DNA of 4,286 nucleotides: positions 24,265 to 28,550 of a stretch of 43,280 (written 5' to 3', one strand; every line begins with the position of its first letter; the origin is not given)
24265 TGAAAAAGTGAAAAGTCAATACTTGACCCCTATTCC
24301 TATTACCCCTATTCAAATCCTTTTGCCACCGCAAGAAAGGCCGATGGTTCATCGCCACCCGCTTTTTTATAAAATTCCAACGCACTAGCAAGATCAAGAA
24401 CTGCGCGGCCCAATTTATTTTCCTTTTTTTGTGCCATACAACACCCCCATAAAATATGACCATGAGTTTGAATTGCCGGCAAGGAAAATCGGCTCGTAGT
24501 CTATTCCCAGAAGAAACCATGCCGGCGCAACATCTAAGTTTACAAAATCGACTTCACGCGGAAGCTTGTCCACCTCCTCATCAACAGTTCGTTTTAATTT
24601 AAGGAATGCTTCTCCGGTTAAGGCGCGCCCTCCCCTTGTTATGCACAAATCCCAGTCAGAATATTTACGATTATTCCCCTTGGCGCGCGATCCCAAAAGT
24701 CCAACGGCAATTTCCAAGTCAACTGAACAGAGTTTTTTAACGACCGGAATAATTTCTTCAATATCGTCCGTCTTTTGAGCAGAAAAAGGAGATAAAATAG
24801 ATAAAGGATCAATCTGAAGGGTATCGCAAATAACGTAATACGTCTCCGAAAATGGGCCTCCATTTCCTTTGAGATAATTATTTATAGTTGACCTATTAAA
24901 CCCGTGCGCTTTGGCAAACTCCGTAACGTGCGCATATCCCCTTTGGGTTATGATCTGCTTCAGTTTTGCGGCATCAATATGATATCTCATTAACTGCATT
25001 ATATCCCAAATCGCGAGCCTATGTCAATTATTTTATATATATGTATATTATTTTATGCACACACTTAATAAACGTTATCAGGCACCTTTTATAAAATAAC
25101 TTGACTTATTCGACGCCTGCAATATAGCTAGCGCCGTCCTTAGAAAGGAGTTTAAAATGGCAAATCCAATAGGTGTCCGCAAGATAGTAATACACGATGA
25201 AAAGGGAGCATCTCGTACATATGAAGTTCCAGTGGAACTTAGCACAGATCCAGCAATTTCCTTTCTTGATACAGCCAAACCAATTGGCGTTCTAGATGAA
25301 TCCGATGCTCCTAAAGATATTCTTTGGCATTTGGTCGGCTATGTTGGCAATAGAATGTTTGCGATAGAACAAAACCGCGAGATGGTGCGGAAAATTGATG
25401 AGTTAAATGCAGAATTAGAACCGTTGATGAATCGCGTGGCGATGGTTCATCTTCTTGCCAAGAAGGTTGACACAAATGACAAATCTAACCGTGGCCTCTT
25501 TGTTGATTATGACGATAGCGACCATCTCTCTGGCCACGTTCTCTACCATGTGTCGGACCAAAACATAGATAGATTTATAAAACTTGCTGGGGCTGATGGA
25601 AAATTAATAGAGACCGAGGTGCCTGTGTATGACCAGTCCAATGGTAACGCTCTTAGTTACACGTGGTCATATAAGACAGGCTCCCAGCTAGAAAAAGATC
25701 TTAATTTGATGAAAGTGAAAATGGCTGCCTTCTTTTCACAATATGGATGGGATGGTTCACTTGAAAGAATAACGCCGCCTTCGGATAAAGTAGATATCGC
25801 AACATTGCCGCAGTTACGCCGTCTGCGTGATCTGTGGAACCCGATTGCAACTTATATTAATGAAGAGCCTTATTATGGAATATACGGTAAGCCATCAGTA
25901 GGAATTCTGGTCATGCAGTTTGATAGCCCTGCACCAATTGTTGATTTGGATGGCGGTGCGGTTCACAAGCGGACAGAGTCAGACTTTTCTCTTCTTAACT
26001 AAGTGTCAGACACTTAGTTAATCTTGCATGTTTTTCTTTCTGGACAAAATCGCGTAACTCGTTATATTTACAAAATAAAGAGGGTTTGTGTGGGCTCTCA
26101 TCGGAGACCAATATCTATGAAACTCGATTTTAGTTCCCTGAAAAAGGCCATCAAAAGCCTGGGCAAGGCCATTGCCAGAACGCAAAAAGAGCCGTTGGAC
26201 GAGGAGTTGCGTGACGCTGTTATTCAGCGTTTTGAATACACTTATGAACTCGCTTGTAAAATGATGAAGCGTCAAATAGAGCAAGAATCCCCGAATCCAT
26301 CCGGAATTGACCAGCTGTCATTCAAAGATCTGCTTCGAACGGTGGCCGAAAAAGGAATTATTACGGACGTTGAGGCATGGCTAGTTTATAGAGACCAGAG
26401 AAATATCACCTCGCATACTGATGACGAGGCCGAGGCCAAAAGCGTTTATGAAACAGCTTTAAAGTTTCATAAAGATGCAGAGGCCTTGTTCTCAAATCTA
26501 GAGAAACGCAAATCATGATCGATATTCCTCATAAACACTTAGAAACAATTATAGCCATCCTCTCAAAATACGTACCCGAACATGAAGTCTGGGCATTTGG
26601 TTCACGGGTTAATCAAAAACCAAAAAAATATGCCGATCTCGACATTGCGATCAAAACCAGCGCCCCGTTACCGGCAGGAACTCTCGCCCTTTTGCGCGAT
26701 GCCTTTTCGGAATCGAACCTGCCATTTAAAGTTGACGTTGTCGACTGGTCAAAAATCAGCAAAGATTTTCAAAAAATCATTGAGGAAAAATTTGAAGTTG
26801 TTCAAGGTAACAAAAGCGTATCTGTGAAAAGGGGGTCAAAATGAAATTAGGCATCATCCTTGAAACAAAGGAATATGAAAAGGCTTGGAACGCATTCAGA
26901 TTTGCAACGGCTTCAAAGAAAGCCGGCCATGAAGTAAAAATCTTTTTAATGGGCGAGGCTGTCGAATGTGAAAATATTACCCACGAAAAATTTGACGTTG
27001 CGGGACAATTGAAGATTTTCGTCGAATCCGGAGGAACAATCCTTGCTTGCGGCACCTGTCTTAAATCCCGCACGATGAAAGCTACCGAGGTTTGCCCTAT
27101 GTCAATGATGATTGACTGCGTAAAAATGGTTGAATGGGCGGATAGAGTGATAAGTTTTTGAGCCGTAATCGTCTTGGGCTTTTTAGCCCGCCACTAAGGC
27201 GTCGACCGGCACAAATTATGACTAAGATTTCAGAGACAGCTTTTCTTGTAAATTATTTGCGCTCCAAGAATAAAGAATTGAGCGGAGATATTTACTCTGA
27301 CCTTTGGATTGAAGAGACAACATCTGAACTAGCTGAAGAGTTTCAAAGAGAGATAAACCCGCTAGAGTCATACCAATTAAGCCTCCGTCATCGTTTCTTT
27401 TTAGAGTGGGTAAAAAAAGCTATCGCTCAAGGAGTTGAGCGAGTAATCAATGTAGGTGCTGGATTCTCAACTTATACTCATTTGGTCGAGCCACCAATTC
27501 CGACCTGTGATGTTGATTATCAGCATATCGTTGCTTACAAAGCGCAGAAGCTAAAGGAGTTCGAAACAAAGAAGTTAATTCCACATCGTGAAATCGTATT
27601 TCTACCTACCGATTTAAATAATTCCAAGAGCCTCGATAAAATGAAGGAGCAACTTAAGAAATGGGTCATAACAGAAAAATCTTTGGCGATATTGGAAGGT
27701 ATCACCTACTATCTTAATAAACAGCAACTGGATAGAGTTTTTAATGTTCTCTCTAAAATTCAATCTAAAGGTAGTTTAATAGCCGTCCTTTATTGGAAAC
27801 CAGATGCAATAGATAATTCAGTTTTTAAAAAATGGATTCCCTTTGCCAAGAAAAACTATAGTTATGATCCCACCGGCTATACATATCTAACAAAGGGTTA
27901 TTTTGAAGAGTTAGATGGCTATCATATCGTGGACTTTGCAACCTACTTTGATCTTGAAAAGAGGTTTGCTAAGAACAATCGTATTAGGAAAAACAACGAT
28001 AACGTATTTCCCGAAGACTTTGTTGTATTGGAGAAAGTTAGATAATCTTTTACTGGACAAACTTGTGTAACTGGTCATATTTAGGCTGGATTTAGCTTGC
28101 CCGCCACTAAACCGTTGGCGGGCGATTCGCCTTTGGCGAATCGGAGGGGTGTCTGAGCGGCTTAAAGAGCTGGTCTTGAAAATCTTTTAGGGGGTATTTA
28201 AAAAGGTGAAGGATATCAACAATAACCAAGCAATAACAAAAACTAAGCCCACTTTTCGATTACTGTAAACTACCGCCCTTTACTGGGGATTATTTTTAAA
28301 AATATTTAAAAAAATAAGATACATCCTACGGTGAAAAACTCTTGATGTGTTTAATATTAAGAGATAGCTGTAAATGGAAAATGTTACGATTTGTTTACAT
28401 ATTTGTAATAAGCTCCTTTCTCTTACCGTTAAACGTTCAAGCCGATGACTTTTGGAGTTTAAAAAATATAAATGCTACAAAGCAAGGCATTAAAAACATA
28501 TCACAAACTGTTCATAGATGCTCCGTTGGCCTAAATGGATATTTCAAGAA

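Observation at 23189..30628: Cassette-like accessory island bounded by two tRNA-Ser genes, with no integrase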

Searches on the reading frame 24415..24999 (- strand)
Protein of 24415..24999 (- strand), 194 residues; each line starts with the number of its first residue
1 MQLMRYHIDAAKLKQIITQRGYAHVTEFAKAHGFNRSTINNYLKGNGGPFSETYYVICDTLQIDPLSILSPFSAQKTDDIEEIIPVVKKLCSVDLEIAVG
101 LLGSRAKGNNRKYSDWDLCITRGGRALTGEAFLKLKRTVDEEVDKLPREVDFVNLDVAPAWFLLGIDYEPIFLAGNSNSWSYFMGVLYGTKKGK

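Call 10: search_protein_families(library=pfam, proteins=[window:24415-24999:-], max_evalue=0.01)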
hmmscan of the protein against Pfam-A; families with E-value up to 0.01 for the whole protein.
window:24415-24999:- (194 aa): 3 families
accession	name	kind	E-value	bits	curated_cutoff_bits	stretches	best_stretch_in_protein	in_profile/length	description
PF18765.7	Polbeta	-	5.5e-07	30.1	26.9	1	98-164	15-78/93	Polymerase beta, Nucleotidyltransferase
PF01909.29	NTP_transf_2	-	1.3e-06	29.1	21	1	87-155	5-74/93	Nucleotidyltransferase domain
PF13443.12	HTH_26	-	0.00034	21.2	22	1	12-65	1-54/63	Cro/C1-type HTH DNA-binding domain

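Call 26: search_protein_families(library=padloc, proteins=[window:24415-24999:-], max_evalue=0.01)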
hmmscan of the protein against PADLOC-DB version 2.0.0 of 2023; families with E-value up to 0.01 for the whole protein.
window:24415-24999:- (194 aa): 4 families
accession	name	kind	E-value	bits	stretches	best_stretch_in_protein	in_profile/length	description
PDLC04906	PDC-S09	-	0.0013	17.1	1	99-154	27-79/98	-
PDLC04902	PDC-S09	-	0.0016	16.7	1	98-154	23-76/97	-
PDLC04907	PDC-S09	-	0.0045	15.1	1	99-124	30-55/114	-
PDLC04904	PDC-S09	-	0.0064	14.7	0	98-153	27-78/104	-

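Call 27: search_protein_families(library=ncbifam, proteins=[window:24415-24999:-], max_evalue=0.01)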
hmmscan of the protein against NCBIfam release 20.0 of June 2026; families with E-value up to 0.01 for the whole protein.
window:24415-24999:- (194 aa): 1 family
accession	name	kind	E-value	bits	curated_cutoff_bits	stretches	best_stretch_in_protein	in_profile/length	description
NF047752.1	MntA_antitoxin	equivalog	4.9e-08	32.8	60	1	98-166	9-73/106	type VII toxin-antitoxin system MntA family adenylyltransferase antitoxin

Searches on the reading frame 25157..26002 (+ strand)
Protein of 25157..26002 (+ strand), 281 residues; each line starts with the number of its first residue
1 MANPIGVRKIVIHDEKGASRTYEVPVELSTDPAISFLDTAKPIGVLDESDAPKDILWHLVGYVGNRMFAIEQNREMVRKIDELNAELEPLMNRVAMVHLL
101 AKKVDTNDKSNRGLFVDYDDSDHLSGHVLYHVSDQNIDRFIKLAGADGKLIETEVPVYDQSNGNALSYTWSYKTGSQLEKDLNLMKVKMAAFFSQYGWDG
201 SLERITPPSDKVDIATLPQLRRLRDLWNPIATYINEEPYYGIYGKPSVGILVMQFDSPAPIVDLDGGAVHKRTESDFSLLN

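Call 10: search_protein_families(library=pfam, proteins=[window:25157-26002:+], max_evalue=0.01)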
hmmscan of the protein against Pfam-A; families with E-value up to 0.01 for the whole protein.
window:25157-26002:+ (281 aa): 0 families

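Call 26: search_protein_families(library=padloc, proteins=[window:25157-26002:+], max_evalue=0.01)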
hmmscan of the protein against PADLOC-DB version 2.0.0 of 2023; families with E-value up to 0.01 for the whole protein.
window:25157-26002:+ (281 aa): 0 families

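Call 27: search_protein_families(library=ncbifam, proteins=[window:25157-26002:+], max_evalue=0.01)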
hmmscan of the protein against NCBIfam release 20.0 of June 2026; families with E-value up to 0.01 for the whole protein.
window:25157-26002:+ (281 aa): 0 families

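Call 39: find_encoding_contigs(protein=window:25157-26002:+, flank=10000)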
Protein window:25157-26002:+ (281 aa): 4 contigs read that carry it; 4 places shown.
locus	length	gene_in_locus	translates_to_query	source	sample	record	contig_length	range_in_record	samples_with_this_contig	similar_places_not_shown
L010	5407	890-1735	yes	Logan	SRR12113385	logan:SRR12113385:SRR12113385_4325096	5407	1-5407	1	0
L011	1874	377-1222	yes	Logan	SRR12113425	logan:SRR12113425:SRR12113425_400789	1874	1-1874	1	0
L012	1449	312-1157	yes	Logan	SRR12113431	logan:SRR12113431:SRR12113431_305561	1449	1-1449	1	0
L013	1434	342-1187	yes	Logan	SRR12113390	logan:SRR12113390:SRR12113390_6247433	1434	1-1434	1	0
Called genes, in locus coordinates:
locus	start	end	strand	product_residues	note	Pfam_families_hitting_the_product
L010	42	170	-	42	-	-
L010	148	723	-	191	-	PF01909:NTP_transf_2 (weak), PF18765:Polbeta (weak)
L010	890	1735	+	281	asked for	-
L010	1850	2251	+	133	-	PF08780:NTase_sub_bind, PF01934:HepT-like (weak)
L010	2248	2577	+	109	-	PF22600:MTPAP-like_central (weak), PF01909:NTP_transf_2, PF18765:Polbeta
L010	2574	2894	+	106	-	PF02635:DsrE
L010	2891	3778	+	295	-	PF04072:LCM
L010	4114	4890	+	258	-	-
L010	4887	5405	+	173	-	?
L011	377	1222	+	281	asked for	-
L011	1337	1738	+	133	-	PF08780:NTase_sub_bind, PF01934:HepT-like (weak)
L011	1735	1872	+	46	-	?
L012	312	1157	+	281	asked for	-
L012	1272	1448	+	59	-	?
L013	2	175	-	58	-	?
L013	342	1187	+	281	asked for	-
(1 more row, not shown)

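Call 87: list_cluster_members(proteins=[window:25157-26002:+, window:26117-26518:+, window:26515-26844:+, window:26841-27161:+, window:27158-28045:+, window:28381-29157:+, window:29154-29966:+, window:24415-24990:-, window:30610-32991:-, window:23328-24275:+])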
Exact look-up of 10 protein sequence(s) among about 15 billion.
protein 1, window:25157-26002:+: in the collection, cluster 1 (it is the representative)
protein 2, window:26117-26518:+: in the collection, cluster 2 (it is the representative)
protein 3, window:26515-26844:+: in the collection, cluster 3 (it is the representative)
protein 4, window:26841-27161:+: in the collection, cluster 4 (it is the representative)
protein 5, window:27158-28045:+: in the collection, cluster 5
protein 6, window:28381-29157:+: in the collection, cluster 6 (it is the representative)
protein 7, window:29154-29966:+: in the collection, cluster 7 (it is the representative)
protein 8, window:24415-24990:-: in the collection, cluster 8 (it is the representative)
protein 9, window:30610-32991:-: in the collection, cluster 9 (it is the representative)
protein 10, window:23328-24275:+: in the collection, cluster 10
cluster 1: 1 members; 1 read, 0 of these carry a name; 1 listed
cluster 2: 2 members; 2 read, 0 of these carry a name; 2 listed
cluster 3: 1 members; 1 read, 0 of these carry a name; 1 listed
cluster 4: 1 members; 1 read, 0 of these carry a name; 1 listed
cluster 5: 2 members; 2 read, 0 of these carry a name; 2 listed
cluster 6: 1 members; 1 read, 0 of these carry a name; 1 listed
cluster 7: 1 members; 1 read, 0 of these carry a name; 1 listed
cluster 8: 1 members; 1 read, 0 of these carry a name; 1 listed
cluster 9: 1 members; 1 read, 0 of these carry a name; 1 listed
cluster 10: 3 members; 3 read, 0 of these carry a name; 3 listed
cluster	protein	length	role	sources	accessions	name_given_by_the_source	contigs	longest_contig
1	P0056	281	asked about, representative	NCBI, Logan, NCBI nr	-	-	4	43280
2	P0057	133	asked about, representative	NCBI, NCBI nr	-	-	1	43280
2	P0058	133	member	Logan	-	-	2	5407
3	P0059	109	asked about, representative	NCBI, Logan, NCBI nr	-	-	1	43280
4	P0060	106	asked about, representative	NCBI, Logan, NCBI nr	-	-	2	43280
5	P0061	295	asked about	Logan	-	-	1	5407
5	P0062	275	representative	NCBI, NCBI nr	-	-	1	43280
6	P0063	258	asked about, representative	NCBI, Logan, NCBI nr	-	-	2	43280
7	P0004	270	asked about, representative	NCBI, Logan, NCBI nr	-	-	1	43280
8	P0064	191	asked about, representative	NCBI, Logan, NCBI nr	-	-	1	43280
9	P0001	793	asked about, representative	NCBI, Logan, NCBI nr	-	-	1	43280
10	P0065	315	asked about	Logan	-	-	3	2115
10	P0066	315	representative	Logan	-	-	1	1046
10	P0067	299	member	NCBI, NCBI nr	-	-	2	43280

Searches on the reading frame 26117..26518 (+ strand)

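Call 10: search_protein_families(library=pfam, proteins=[window:26117-26518:+], max_evalue=0.01)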
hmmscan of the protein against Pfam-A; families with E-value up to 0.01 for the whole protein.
window:26117-26518:+ (133 aa): 2 families
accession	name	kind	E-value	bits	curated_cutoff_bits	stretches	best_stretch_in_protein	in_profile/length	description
PF08780.16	NTase_sub_bind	-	2.5e-36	124.9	31.8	1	4-129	2-125/126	Nucleotidyltransferase substrate binding protein like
PF01934.22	HepT-like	-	0.0022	18.2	23.5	1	9-116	2-108/120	Ribonuclease HepT-like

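Call 26: search_protein_families(library=padloc, proteins=[window:26117-26518:+], max_evalue=0.01)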
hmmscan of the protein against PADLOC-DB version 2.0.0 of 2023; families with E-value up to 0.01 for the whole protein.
window:26117-26518:+ (133 aa): 0 families

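Call 27: search_protein_families(library=ncbifam, proteins=[window:26117-26518:+], max_evalue=0.01)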
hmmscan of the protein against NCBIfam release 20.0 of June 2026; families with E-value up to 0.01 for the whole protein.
window:26117-26518:+ (133 aa): 1 family
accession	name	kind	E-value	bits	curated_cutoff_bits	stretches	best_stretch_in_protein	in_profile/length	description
TIGR01987.1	HI0074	subfamily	8.7e-27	93.6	55.8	1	5-127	2-120/123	HI0074 family nucleotidyltransferase substrate-binding subunit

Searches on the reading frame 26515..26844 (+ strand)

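Call 10: search_protein_families(library=pfam, proteins=[window:26515-26844:+], max_evalue=0.01)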
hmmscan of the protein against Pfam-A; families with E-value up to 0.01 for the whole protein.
window:26515-26844:+ (109 aa): 3 families
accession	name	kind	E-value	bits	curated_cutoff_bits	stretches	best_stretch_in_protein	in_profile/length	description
PF18765.7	Polbeta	-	3.2e-10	40.5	26.9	1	10-94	1-85/93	Polymerase beta, Nucleotidyltransferase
PF01909.29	NTP_transf_2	-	1.6e-07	32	21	1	10-93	2-90/93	Nucleotidyltransferase domain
PF22600.2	MTPAP-like_central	-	1e-05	26.1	27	1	10-92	27-103/139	Poly(A) RNA polymerase, mitochondrial-like, central palm domain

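Call 26: search_protein_families(library=padloc, proteins=[window:26515-26844:+], max_evalue=0.01)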
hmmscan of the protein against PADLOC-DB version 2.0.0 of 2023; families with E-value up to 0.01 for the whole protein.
window:26515-26844:+ (109 aa): 5 families
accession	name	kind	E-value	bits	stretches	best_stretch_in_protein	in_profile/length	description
PDLC03138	Specificity_I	-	2.4e-23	80.9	1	1-99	1-99/485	Type I specificity subunit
PDLC04904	PDC-S09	-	5.4e-05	21.3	1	6-92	10-94/104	-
PDLC04906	PDC-S09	-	6e-05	21.4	1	24-94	26-96/98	-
PDLC04902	PDC-S09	-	0.0054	15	1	6-93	6-92/97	-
PDLC04907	PDC-S09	-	0.0096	14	0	10-47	15-52/114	-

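Call 27: search_protein_families(library=ncbifam, proteins=[window:26515-26844:+], max_evalue=0.01)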
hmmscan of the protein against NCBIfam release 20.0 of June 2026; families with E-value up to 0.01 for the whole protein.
window:26515-26844:+ (109 aa): 1 family
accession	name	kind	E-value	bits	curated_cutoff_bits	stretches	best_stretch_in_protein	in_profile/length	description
NF047752.1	MntA_antitoxin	equivalog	2.6e-08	33.7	60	1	25-96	10-80/106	type VII toxin-antitoxin system MntA family adenylyltransferase antitoxin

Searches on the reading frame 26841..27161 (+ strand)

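Call 10: search_protein_families(library=pfam, proteins=[window:26841-27161:+], max_evalue=0.01)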
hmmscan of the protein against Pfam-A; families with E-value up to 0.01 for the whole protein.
window:26841-27161:+ (106 aa): 1 family
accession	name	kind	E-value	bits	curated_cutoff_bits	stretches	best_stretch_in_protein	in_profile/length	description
PF02635.20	DsrE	-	2.3e-13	50.8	22.7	1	1-106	1-116/116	DsrE/DsrF-like family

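Call 26: search_protein_families(library=padloc, proteins=[window:26841-27161:+], max_evalue=0.01)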
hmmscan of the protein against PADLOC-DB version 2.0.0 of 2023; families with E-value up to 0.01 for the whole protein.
window:26841-27161:+ (106 aa): 0 families

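Call 27: search_protein_families(library=ncbifam, proteins=[window:26841-27161:+], max_evalue=0.01)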
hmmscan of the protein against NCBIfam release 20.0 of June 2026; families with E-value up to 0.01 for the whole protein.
window:26841-27161:+ (106 aa): 2 families
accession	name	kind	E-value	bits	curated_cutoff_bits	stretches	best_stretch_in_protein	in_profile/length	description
TIGR03527.1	selenium_YedF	equivalog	9.2e-06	25.6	110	1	32-105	122-193/194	sulfurtransferase-like selenium metabolism protein YedF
TIGR03012.1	sulf_tusD_dsrE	equivalog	0.0038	17.1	89.25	0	5-54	4-60/127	sulfurtransferase complex subunit TusD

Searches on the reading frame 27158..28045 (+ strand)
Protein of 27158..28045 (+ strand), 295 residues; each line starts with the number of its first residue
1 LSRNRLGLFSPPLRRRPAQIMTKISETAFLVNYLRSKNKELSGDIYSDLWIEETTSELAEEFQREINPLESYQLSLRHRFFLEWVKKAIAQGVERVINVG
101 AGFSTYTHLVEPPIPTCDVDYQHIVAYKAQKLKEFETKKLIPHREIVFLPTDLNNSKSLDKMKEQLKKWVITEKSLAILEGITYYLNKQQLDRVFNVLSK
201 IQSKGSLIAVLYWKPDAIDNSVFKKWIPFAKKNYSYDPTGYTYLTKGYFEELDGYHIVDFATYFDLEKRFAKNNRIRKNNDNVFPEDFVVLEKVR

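Call 10: search_protein_families(library=pfam, proteins=[window:27158-28045:+], max_evalue=0.01)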
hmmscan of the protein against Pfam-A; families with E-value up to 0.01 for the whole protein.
window:27158-28045:+ (295 aa): 1 family
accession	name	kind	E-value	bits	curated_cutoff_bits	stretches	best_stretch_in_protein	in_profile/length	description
PF04072.20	LCM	-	7.1e-15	55.8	22.3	1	68-197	59-185/187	Leucine carboxyl methyltransferase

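Call 26: search_protein_families(library=padloc, proteins=[window:27158-28045:+], max_evalue=0.01)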
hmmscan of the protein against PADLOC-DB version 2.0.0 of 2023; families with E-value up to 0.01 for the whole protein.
window:27158-28045:+ (295 aa): 0 families

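Call 27: search_protein_families(library=ncbifam, proteins=[window:27158-28045:+], max_evalue=0.01)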
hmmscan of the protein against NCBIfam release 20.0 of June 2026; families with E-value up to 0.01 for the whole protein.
window:27158-28045:+ (295 aa): 1 family
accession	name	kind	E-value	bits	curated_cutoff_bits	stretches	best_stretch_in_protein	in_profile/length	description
TIGR00027.1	mthyl_TIGR00027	subfamily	1.4e-14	54.2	93.55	1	60-220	47-201/259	SAM-dependent methyltransferase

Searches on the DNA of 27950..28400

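Call 52: search_rna_families(source=window, start=27950, end=28400, threshold=evalue, max_evalue=10, show_alignments=3)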
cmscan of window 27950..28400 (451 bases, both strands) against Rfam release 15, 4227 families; matches with E-value up to 10: 4.
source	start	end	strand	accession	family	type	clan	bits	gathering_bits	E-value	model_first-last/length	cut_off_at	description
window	28292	28351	+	RF02644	Spy490380c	Gene; sRNA;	-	20.6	65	4.6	1-96/96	no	S. pyogenes small RNA Spy490380c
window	28099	28123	-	RF02677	NsiR4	Gene; sRNA;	-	16.3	40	0.41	40-64/65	no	Nitrogen stress-induced RNA 4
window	28286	28329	+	RF03339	mir-3047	Gene; miRNA;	-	15.5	53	3.9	1-61/61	no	mir-3047 microRNA precursor family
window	28266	28285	-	RF01707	JUMPstart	Cis-reg;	-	12.5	35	10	1-38/38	no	JUMPstart RNA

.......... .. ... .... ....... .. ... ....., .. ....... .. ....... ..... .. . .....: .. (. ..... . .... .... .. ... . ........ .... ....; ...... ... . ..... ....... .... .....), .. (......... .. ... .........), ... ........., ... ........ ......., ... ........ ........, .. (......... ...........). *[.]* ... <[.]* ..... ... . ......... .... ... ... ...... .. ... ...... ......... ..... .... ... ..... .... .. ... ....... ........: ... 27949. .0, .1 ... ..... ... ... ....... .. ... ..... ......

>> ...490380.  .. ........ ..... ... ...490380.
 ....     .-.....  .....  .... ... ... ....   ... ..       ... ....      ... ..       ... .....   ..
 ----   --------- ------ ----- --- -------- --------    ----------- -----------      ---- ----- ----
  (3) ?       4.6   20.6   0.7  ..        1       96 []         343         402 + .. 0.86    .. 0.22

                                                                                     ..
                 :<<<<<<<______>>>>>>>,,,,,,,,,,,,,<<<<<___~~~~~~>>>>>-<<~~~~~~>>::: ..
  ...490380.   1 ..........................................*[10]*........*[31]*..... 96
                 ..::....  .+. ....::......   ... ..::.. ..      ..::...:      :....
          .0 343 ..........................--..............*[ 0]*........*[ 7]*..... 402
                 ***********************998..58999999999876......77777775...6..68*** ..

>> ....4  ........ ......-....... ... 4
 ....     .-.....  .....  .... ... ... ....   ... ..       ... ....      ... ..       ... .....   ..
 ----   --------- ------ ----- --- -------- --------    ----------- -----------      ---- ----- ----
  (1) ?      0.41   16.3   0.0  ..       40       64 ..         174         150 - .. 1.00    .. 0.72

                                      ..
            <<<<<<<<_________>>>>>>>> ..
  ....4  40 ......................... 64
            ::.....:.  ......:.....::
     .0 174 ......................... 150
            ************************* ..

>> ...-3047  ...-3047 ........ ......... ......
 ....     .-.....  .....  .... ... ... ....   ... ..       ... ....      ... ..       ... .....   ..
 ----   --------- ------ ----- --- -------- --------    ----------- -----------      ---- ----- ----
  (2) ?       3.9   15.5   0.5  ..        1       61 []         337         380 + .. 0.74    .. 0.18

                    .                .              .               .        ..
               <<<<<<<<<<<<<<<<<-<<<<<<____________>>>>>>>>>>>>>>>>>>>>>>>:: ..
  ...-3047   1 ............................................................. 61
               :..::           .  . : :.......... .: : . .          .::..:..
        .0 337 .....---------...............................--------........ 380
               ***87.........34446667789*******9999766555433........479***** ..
